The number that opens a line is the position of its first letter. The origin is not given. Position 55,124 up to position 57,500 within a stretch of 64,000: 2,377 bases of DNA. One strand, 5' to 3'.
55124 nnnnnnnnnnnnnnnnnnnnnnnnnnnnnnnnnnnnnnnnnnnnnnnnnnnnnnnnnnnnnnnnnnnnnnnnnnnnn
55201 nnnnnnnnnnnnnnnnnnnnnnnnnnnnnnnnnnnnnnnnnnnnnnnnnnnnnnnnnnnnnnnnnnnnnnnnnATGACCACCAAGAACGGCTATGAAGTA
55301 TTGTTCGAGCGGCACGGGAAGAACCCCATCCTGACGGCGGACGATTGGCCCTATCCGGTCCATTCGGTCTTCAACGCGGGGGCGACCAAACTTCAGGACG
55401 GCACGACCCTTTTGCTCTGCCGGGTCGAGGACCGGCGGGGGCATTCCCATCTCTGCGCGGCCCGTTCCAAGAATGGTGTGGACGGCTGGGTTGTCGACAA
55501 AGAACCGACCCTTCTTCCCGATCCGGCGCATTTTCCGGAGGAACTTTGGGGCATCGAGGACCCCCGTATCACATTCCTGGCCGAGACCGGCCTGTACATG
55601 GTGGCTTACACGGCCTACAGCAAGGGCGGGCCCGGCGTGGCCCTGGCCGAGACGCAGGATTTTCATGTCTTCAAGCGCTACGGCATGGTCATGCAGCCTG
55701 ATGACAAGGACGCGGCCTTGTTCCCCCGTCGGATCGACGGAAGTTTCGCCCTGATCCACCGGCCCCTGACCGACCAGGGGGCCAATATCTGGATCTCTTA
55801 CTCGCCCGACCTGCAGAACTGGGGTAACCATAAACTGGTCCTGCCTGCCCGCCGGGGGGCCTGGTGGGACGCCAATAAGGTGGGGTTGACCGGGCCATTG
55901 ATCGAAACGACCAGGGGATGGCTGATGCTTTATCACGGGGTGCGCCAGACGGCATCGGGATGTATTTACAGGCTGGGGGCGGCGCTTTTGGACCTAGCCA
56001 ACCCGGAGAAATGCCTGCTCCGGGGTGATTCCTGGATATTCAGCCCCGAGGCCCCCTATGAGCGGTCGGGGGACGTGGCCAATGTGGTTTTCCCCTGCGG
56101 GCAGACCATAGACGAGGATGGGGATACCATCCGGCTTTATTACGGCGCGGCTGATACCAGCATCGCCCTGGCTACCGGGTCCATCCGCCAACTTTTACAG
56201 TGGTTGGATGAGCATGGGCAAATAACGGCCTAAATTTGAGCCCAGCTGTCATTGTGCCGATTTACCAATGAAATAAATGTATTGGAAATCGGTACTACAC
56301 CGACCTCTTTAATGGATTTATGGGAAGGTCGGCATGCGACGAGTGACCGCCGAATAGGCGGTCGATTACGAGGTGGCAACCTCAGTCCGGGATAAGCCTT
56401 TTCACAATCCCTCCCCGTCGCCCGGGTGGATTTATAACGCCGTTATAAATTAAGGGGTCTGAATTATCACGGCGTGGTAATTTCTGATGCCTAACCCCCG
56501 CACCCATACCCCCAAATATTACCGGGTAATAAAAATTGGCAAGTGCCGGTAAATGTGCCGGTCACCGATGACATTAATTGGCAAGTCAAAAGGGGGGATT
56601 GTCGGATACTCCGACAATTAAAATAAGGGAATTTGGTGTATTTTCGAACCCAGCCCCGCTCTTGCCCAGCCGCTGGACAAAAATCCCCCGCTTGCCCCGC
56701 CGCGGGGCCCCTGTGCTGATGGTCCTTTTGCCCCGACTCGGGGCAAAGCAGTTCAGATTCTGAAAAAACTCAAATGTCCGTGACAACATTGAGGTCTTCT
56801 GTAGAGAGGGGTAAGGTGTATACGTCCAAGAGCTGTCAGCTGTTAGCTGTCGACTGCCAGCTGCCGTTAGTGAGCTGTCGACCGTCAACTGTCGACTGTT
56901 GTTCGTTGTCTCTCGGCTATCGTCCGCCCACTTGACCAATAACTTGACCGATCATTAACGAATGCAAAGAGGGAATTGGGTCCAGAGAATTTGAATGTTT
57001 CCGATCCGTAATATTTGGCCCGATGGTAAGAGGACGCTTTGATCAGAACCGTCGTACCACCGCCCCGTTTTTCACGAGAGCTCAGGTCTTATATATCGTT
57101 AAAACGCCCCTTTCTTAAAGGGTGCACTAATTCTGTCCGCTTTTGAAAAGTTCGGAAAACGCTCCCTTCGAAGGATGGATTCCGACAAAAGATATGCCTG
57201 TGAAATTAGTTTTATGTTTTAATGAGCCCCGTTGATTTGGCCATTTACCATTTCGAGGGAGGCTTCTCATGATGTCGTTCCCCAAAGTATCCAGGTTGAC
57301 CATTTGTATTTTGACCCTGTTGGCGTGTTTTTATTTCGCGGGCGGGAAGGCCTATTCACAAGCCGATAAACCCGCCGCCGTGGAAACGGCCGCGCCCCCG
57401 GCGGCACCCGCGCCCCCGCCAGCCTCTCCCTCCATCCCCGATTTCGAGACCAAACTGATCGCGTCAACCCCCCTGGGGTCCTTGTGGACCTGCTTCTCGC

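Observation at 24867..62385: Repeat family A: a roughly 90-nt four-arm structured element present at least six times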

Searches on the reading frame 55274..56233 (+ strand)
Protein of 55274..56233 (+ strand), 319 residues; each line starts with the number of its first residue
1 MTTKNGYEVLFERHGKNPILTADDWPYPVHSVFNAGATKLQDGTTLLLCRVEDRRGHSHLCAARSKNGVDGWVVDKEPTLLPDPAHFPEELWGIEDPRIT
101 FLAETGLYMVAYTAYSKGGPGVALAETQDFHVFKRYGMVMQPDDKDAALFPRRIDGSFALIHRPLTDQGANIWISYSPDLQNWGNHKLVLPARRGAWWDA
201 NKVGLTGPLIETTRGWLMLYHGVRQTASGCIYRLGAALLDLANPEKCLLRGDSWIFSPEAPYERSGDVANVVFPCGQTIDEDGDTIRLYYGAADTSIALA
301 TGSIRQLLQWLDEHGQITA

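Call 29: search_protein_families(library=pfam, proteins=[window:55274-56233:+], max_evalue=0.01)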
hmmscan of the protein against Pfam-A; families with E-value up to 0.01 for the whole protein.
window:55274-56233:+ (319 aa): 1 family
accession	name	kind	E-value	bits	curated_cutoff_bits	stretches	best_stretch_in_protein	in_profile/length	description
PF04041.19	Glyco_hydro_130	-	3.7e-55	187.6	26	1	31-313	34-320/320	beta-1,4-mannooligosaccharide phosphorylase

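Call 38: find_encoding_contigs(protein=window:55274-56233:+, flank=3000, max_places=10)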
Protein window:55274-56233:+ (319 aa): no gene with exactly this product is on record in the collection.

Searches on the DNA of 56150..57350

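Call 34: search_rna_families(source=window, start=56150, end=57350, threshold=evalue, max_evalue=5)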
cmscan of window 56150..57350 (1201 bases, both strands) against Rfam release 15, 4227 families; matches with E-value up to 5: 2.
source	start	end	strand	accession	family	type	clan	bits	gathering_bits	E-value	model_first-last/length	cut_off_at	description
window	56730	56812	-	RF00284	SNORD74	Gene; snRNA; snoRNA; CD-box;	CL00069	15.1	41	4.2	1-80/80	no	Small nucleolar RNA SNORD74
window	56189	56210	+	RF02087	Yar_3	Gene; lncRNA;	-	13.5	50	1.4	46-67/67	no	Yellow-achaete intergenic RNA conserved region 3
